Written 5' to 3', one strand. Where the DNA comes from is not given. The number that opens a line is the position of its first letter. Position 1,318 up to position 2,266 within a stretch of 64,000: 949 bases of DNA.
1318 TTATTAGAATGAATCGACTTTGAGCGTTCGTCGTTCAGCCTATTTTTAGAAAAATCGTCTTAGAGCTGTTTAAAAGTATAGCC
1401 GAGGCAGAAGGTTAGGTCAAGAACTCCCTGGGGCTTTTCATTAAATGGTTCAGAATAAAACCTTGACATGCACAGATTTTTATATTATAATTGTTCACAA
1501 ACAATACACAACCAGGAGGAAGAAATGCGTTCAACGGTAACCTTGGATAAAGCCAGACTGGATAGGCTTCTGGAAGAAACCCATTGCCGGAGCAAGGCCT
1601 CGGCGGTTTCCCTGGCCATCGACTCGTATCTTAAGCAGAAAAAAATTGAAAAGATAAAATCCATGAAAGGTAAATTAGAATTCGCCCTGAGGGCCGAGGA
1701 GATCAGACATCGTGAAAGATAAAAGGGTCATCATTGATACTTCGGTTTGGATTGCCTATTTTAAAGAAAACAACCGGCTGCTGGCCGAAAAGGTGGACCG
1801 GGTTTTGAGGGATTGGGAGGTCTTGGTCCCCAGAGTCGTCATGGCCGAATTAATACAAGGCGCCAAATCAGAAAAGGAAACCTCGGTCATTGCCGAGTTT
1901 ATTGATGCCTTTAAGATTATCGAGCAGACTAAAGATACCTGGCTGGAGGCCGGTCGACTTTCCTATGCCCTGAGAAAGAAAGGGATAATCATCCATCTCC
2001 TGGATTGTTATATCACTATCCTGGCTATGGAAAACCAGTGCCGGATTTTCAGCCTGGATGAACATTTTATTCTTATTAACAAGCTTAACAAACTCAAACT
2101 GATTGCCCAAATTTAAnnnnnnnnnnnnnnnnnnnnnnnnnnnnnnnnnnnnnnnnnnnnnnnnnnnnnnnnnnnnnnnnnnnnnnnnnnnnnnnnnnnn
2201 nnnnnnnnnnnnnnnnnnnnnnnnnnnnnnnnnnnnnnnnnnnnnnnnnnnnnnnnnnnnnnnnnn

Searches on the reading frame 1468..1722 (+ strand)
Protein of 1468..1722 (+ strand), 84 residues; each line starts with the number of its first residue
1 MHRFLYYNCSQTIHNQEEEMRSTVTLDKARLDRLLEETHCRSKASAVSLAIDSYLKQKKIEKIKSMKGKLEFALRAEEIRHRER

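Call 27: search_protein_families(library=pfam, proteins=[window:1468-1722:+], max_evalue=0.01)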
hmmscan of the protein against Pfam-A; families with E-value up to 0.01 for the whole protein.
window:1468-1722:+ (84 aa): 1 family
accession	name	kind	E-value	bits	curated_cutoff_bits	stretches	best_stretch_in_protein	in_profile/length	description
PF09957.15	VapB_antitoxin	-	0.0017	18.6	23.4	1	20-63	1-44/47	Bacterial antitoxin of type II TA system, VapB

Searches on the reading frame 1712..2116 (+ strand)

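Call 27: search_protein_families(library=pfam, proteins=[window:1712-2116:+], max_evalue=0.01)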
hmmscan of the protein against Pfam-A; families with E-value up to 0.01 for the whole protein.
window:1712-2116:+ (134 aa): 3 families
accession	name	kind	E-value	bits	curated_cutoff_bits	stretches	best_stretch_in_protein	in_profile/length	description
PF01850.27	PIN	-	7.3e-13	49.6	23.6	1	6-122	1-117/120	PIN domain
PF16289.11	PIN_12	-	0.0022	18.9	32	1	6-82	1-82/172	PIN domain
PF16717.10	RAC_head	-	0.0085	17.4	27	0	2-62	13-73/98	Ribosome-associated complex head domain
